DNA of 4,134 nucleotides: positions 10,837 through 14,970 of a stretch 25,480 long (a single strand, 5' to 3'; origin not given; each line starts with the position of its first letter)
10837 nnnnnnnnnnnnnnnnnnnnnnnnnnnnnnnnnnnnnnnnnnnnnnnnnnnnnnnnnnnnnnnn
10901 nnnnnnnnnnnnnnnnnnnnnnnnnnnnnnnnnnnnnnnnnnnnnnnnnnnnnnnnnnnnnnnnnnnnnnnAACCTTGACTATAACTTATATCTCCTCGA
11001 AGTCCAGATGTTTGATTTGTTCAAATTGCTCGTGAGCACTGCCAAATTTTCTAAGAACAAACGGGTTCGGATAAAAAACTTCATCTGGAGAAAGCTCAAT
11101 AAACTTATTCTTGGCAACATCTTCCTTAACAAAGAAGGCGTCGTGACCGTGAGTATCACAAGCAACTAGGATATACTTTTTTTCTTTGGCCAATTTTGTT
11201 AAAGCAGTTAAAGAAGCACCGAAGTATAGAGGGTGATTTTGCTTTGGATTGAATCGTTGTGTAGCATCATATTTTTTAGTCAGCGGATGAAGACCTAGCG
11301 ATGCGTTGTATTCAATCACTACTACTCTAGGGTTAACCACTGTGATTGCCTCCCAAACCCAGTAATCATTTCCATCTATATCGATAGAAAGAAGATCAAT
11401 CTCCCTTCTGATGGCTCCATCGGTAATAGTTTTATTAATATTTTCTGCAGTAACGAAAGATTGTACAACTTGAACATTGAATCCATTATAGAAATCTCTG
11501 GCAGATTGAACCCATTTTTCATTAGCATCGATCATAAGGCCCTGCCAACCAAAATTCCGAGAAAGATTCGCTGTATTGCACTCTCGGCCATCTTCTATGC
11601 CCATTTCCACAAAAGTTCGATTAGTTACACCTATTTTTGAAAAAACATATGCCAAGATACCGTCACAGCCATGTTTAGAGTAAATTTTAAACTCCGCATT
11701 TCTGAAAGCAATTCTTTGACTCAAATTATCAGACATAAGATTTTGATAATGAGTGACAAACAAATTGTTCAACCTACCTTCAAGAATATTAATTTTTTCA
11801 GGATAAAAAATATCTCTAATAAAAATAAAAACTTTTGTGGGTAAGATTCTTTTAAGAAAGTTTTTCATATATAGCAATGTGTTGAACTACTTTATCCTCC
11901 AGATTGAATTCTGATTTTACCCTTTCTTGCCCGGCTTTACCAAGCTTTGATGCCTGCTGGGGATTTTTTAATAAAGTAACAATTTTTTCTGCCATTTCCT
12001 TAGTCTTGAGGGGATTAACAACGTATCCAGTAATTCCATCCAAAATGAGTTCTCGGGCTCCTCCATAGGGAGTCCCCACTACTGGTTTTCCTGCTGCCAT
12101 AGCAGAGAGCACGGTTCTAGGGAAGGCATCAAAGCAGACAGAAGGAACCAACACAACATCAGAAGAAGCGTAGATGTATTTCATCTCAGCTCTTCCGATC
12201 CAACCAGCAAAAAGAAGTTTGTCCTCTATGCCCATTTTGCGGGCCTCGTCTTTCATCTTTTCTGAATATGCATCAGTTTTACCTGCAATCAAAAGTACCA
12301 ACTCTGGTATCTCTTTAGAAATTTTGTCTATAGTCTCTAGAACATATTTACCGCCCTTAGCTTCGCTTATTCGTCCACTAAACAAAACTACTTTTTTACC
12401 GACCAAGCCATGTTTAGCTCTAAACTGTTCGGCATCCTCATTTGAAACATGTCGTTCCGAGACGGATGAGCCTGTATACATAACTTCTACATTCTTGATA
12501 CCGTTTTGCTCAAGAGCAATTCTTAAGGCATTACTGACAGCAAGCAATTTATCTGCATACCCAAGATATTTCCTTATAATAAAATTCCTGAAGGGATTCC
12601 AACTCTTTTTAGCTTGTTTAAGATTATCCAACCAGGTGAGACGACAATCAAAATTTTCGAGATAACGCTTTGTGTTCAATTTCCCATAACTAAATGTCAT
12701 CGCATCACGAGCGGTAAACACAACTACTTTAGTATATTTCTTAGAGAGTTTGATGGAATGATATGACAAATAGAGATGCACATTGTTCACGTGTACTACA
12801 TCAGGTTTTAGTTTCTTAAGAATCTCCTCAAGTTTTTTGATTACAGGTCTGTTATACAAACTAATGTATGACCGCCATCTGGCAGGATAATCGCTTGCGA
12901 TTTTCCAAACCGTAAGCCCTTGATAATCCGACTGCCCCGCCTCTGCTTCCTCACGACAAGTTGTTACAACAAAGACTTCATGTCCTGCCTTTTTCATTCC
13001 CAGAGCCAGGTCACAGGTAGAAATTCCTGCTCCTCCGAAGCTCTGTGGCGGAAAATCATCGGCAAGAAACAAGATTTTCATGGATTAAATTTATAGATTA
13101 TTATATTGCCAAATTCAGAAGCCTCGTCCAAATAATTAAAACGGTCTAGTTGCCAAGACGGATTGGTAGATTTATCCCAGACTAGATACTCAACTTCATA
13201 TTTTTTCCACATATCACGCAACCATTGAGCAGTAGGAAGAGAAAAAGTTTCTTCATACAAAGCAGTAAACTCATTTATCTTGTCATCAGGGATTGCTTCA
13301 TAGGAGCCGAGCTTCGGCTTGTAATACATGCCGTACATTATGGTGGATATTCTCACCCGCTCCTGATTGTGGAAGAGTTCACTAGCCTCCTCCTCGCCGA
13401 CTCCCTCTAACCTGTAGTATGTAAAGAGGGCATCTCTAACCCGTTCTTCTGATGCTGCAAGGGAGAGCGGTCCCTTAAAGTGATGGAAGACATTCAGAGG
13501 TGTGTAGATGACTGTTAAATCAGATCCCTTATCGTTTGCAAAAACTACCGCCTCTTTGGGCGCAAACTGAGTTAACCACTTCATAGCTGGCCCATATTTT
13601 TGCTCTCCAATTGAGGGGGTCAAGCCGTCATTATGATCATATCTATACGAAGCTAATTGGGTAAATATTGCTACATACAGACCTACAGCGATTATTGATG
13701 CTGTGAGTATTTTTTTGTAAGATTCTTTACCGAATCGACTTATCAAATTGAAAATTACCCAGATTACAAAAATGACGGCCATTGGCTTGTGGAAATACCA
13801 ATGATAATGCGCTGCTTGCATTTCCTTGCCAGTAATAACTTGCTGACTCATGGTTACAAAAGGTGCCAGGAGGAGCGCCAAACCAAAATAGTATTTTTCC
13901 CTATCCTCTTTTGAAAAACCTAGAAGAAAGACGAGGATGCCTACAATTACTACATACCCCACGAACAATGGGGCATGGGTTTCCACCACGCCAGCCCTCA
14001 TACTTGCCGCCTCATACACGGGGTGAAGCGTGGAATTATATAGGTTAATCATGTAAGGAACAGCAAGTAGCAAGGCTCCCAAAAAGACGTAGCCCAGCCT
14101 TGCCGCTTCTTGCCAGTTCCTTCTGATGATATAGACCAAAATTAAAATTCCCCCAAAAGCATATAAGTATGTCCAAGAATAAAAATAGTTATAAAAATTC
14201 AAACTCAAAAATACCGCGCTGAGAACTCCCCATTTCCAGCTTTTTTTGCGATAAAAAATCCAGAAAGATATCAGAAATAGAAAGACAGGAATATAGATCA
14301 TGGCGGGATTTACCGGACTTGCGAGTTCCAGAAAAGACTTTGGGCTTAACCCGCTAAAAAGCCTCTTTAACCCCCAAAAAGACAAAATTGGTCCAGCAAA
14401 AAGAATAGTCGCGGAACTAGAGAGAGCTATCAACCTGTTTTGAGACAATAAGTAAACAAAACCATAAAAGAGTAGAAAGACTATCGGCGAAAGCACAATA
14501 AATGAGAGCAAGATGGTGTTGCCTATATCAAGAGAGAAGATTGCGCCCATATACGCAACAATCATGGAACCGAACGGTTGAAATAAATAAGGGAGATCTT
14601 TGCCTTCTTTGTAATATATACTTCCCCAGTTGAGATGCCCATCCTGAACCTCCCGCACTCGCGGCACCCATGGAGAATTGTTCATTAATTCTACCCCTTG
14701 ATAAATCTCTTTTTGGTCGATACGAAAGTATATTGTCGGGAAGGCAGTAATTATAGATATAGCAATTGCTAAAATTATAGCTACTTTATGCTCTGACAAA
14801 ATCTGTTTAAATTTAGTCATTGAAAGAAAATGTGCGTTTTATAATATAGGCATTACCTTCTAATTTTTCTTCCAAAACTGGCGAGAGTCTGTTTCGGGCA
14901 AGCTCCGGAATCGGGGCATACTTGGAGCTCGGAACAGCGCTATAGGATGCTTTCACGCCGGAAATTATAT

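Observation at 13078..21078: Two GtrA/GtrB/GT-C-like three-component glycosylation sets around one divergent junction, each with an extra putative tailoring enzyme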

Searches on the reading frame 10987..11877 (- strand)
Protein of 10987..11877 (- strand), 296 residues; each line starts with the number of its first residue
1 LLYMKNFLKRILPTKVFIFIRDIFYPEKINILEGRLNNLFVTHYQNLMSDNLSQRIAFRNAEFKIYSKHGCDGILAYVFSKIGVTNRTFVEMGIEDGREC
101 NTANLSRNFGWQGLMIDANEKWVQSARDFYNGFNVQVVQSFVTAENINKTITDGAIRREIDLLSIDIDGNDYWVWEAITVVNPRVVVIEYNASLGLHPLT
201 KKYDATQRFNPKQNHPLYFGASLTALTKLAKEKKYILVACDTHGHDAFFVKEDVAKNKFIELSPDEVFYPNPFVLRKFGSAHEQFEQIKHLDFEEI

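Call 4: search_protein_families(library=pfam, proteins=[window:10987-11877:-], max_evalue=0.01)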
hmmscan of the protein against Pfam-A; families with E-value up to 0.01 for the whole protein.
window:10987-11877:- (296 aa): 1 family
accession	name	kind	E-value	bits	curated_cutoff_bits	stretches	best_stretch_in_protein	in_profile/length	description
PF05050.19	Methyltransf_21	-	0.001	19.6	22.7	1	94-192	51-150/173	Methyltransferase FkbM domain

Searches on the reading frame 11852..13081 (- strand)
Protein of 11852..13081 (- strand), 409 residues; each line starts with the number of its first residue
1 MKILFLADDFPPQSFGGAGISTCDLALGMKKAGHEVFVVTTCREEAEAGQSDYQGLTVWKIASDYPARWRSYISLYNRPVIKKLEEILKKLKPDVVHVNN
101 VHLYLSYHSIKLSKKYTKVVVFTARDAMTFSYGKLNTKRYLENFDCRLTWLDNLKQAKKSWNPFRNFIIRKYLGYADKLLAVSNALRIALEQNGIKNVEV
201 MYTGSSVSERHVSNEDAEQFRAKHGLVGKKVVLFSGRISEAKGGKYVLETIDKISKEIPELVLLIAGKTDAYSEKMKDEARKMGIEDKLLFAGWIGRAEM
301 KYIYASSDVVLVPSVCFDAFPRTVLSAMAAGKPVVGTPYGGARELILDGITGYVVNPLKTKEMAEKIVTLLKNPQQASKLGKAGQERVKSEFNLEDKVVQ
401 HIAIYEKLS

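Call 4: search_protein_families(library=pfam, proteins=[window:11852-13081:-], max_evalue=0.01)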
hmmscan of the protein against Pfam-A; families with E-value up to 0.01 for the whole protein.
window:11852-13081:- (409 aa): 9 families
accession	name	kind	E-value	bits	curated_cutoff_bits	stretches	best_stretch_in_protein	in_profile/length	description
PF00534.26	Glycos_transf_1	-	2.3e-36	125.3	26.4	1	217-387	2-172/172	Glycosyl transferases group 1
PF13692.12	Glyco_trans_1_4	-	2.8e-31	109.1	27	1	230-373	2-142/142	Glycosyl transferases group 1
PF13439.12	Glyco_transf_4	-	5e-19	69.4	28.5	1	15-204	1-165/170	Glycosyltransferase Family 4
PF13579.12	Glyco_trans_4_4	-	9.6e-12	46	29.7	1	16-201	1-153/158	Glycosyl transferase 4-like domain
PF13524.12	Glyco_trans_1_2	-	1.3e-11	45.1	25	1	251-399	6-140/144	Glycosyl transferase-like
PF13477.12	Glyco_trans_4_2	-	7.5e-08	33.1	23.4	1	20-124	11-107/139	Glycosyl transferase 4-like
PF20706.3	GT4-conflict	-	1.5e-05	24.6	26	1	227-379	195-363/385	Family 4 Glycosyltransferase in conflict systems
PF02350.25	Epimerase_2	-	0.0049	16.2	30.6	0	176-312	123-265/347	UDP-N-acetylglucosamine 2-epimerase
PF08323.17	Glyco_transf_5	-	0.0064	16.7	22.7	0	2-63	1-88/239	Starch synthase catalytic domain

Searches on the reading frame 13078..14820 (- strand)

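Call 3: search_protein_families(library=pfam, proteins=[window:13078-14820:-], max_evalue=0.01)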
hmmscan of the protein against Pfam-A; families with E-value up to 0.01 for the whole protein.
window:13078-14820:- (580 aa): 1 family
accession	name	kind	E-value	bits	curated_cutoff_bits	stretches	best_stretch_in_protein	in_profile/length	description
PF07695.17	7TMR-DISM_7TM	-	0.004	17.5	29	1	285-390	7-115/205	7TM diverse intracellular signalling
